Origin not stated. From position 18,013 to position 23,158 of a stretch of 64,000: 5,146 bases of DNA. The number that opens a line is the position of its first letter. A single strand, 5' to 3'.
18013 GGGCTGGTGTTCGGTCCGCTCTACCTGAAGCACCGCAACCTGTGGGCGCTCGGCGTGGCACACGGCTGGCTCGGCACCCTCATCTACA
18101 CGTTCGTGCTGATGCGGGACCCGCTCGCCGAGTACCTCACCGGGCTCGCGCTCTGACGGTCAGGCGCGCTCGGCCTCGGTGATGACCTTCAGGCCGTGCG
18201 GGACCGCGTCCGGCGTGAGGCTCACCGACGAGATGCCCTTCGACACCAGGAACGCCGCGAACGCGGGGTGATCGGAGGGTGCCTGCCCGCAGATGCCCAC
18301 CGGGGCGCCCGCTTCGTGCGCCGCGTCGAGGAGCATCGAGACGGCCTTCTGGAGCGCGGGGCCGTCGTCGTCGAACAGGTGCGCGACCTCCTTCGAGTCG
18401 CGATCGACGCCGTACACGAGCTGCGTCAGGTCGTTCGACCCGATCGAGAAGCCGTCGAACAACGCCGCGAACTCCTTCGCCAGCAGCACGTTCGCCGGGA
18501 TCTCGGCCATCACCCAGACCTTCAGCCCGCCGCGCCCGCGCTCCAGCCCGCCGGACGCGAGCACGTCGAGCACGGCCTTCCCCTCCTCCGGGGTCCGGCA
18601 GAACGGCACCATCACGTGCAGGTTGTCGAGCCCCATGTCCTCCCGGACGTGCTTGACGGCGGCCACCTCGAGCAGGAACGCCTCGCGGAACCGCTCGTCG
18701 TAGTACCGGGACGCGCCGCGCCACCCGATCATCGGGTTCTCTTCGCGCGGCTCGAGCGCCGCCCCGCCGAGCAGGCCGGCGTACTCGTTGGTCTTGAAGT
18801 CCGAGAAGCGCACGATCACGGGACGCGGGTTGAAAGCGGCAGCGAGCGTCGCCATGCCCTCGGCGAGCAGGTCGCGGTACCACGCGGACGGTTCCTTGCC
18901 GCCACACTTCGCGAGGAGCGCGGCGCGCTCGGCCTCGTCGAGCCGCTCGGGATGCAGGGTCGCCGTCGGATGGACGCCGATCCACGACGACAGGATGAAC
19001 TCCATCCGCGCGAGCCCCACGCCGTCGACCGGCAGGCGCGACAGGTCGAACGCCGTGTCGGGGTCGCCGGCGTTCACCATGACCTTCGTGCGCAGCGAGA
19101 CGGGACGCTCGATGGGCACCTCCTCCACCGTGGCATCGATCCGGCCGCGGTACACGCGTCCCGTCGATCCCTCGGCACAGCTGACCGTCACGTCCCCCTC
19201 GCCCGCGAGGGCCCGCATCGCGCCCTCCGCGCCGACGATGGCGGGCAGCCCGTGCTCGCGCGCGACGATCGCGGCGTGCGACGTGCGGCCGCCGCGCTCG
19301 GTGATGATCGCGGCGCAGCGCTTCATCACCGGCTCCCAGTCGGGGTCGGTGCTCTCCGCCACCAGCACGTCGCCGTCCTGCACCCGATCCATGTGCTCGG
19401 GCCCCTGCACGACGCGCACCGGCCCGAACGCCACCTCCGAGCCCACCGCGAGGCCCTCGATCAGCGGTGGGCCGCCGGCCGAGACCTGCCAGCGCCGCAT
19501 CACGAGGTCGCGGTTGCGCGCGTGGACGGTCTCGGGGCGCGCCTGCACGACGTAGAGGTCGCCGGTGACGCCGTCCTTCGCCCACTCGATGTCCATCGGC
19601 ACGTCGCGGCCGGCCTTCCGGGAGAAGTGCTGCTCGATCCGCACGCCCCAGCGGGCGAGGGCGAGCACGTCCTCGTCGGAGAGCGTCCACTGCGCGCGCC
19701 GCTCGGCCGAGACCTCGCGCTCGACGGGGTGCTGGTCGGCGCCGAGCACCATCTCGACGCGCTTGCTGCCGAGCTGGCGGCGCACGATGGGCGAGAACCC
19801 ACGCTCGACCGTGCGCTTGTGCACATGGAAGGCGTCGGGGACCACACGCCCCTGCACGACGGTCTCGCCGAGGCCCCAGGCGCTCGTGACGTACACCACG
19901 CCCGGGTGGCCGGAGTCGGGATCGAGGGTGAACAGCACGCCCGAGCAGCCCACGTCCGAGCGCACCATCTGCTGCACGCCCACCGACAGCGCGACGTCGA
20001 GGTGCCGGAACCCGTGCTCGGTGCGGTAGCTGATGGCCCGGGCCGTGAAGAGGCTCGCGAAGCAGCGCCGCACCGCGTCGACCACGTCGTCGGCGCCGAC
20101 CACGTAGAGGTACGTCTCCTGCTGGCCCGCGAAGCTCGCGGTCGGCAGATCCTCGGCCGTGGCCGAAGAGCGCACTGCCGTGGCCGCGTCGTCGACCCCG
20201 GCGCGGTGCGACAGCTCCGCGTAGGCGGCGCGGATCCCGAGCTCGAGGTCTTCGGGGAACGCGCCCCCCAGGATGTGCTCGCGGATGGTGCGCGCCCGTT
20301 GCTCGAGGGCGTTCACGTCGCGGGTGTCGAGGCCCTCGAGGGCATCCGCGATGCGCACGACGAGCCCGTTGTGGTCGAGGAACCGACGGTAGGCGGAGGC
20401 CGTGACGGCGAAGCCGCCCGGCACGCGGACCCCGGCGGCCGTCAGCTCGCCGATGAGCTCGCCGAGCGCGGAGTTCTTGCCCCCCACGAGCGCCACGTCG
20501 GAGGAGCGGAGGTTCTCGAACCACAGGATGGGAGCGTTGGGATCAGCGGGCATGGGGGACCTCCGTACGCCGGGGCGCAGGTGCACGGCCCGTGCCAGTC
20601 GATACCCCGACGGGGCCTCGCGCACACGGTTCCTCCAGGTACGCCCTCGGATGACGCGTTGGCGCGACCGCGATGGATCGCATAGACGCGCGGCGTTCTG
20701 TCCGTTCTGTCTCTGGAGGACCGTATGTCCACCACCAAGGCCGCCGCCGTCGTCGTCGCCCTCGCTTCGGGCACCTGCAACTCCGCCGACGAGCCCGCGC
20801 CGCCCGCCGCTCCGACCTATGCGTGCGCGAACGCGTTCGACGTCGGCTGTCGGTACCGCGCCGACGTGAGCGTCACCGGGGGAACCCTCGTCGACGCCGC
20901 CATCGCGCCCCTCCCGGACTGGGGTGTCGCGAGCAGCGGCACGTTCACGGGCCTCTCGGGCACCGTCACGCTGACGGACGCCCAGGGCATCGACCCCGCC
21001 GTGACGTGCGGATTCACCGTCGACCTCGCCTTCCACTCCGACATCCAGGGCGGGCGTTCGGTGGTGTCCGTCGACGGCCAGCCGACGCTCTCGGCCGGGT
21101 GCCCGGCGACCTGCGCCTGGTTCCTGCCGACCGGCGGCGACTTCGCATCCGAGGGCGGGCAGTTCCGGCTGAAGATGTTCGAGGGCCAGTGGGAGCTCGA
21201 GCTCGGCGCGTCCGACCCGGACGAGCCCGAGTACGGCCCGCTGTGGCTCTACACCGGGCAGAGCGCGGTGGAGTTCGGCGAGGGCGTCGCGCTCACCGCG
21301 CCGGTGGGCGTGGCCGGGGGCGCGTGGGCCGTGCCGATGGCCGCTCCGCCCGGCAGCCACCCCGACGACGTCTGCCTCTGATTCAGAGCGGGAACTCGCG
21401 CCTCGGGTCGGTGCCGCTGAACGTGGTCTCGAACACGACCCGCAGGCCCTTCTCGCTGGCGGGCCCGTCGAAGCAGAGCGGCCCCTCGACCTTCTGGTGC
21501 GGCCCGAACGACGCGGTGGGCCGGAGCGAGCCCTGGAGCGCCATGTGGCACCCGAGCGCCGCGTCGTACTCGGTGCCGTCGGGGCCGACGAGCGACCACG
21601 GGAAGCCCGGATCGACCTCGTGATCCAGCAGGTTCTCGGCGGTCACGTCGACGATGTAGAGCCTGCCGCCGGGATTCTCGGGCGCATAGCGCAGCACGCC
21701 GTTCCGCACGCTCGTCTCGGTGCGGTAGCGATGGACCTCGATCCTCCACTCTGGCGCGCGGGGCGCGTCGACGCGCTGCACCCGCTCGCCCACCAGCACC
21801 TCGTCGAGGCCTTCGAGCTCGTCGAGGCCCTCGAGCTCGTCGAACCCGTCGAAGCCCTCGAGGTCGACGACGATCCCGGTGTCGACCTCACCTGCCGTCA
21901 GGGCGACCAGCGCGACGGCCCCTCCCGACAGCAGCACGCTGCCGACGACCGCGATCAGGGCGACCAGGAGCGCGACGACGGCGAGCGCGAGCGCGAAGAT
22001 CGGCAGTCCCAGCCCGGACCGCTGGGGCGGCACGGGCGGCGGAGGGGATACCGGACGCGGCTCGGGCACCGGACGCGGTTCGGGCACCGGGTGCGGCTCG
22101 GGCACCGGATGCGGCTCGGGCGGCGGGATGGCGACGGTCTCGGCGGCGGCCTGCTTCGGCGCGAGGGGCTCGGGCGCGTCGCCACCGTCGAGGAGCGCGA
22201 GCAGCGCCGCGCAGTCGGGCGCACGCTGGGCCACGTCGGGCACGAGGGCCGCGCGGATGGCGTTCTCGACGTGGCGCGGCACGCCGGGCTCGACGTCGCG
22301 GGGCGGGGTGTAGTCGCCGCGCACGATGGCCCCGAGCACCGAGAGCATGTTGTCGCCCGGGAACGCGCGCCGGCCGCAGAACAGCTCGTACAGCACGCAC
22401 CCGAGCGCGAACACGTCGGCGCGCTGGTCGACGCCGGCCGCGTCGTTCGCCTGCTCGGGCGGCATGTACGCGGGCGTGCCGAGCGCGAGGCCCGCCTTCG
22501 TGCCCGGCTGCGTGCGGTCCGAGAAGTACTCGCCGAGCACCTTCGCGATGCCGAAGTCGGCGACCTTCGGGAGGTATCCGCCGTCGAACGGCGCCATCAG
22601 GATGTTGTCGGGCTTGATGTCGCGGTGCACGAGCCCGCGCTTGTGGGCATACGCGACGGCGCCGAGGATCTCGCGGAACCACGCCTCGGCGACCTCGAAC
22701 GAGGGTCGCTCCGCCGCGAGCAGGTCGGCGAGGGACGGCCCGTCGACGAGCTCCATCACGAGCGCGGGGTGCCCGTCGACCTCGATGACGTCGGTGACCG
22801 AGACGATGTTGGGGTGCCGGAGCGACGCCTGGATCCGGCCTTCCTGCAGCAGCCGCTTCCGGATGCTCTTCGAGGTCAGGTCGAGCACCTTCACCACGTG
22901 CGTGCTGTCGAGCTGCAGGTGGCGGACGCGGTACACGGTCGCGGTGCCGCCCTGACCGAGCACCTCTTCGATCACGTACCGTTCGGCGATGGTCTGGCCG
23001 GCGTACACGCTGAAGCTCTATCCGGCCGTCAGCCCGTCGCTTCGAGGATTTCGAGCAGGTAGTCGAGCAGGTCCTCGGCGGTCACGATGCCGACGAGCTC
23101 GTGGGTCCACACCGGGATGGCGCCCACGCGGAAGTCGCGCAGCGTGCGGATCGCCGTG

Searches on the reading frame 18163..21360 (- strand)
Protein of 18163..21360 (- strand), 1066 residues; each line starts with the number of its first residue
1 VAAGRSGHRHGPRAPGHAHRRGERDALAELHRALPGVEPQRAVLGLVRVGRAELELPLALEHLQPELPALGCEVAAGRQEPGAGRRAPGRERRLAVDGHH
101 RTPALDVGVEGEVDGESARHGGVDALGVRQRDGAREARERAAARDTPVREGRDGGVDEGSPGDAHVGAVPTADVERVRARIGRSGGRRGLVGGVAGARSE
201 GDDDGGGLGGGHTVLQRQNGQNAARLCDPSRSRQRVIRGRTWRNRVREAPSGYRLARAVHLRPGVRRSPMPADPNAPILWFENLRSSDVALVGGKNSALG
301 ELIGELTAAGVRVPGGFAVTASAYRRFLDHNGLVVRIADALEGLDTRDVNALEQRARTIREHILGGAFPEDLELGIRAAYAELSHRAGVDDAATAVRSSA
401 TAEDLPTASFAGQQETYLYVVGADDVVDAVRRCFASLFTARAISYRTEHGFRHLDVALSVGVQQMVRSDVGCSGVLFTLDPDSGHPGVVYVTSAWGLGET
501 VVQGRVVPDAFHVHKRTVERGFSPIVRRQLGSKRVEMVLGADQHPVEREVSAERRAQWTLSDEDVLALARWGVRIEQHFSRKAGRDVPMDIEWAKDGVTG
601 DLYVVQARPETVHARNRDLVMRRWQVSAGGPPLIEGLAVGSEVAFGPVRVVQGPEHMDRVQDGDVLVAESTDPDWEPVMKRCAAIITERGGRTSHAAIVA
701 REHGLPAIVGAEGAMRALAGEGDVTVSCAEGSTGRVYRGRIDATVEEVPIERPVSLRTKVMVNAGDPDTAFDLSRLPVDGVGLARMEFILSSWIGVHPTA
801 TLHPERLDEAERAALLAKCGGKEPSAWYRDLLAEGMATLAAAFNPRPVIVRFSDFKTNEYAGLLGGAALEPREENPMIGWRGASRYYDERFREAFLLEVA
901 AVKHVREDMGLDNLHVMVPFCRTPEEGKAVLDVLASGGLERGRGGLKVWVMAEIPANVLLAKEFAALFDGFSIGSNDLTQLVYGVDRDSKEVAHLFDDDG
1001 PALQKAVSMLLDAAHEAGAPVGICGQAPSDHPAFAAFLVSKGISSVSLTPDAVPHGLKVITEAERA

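Call 97: search_solved_structures(query=window:18163-21360:-, max_evalue=0.001)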
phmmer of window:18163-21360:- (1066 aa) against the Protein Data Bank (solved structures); distinct sequences matched with E-value up to 0.001: 36.
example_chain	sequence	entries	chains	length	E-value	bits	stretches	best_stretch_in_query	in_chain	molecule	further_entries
2ols_A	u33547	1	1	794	6e-251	838.8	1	278-1053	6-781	Phosphoenolpyruvate synthase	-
9dae_A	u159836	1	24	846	3.2e-175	588.1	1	277-1065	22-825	Phosphoenolpyruvate synthase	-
8a8e_A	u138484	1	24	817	1.7e-135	456.6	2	337-1065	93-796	Phosphoenolpyruvate synthase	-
5hv2_A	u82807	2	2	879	1.1e-66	228.7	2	278-611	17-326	Phosphoenolpyruvate synthase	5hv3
5hv1_A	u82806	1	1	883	1.2e-66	228.6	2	278-611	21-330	Phosphoenolpyruvate synthase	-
5fbs_A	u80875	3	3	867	1.3e-66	228.5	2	278-611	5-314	Phosphoenolpyruvate synthase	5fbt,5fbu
9goj_A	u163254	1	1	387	3.3e-55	190.8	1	281-623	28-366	Phosphoenolpyruvate synthase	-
5hv6_A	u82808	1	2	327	1.2e-50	175.7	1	278-611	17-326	Phosphoenolpyruvate synthase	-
2kx9_A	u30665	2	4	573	7.2e-27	96.9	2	846-1061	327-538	Phosphoenolpyruvate-protein phosphotransferase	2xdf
2hwg_A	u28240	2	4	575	7.3e-27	96.9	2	846-1061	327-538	Phosphoenolpyruvate-protein phosphotransferase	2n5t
2l5h_A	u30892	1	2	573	9.2e-26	93.3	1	846-1061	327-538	Phosphoenolpyruvate-protein phosphotransferase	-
2r82_A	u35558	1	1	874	1.8e-24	89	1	652-1056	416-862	Pyruvate, phosphate dikinase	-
2dik_A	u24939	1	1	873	2e-24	88.9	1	654-1056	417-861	PROTEIN (PYRUVATE PHOSPHATE DIKINASE)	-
1dik_A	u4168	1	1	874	2e-24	88.8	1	652-1056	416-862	PYRUVATE PHOSPHATE DIKINASE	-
9pzl_A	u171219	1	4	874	2e-24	88.8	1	652-1056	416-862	Pyruvate, phosphate dikinase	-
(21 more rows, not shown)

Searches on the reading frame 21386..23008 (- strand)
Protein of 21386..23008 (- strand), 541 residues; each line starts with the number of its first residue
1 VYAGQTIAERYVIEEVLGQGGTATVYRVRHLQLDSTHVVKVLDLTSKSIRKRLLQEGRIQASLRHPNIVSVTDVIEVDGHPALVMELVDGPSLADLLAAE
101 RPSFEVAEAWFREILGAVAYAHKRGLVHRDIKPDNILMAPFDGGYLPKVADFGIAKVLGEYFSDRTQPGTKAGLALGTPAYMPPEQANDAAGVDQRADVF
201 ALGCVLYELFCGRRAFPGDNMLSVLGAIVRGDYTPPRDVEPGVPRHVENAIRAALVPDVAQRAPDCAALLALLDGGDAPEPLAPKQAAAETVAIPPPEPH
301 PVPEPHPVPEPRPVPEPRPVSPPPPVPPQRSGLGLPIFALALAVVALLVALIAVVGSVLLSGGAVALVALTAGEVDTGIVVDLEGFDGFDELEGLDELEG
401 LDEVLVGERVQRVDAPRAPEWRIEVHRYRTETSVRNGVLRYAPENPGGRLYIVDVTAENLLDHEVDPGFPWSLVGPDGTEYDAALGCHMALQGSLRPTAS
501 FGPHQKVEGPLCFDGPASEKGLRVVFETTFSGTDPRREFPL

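Call 98: search_solved_structures(query=window:21386-23008:-, max_evalue=0.001)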
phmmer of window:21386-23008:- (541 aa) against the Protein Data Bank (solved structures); distinct sequences matched with E-value up to 0.001: 2500 (the best 60 are shown).
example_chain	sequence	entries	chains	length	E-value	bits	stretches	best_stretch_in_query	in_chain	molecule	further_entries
1mru_A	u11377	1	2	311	8.3e-38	133.7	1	7-285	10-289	Probable serine/threonine-protein kinase pknB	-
3f69_A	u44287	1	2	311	4.4e-37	131.3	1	7-285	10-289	Serine/threonine-protein kinase pknB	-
6b2p_A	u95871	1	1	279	6.2e-37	130.8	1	7-267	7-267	Serine/threonine-protein kinase PknB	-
3orm_A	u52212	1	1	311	6.3e-37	130.8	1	7-285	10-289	Serine/threonine protein kinase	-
5u94_A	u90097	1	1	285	6.5e-37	130.8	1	7-268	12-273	Serine/threonine-protein kinase PknB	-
1o6y_A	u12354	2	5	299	7.8e-37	130.5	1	7-267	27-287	SERINE/THREONINE-PROTEIN KINASE PKNB | Probable serine/threonine-protein kinase pknB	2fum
3ori_A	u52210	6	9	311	9.5e-37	130.2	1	7-285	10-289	Serine/threonine protein kinase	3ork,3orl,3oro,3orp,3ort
3f61_A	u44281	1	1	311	4.7e-36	127.9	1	7-285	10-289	Serine/threonine-protein kinase pknB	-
6i2p_A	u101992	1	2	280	5.4e-36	127.7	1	7-267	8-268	Serine/threonine-protein kinase PknB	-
9ymt_A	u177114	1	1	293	2.4e-34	122.3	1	4-262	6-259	Serine/Threonine Kinase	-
4eqm_A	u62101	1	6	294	2.4e-34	122.3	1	4-262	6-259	Protein kinase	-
9ruk_A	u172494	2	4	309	1.3e-32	116.6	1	3-260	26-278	Serine/threonine-protein kinase StkP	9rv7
9ru3_A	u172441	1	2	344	1.7e-32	116.2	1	3-260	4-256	Serine/threonine-protein kinase StkP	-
9ruj_A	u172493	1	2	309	2.5e-32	115.6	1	3-260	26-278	Serine/threonine-protein kinase StkP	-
2h34_A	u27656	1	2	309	2.8e-31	112.2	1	11-271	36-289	Serine/threonine-protein kinase pknE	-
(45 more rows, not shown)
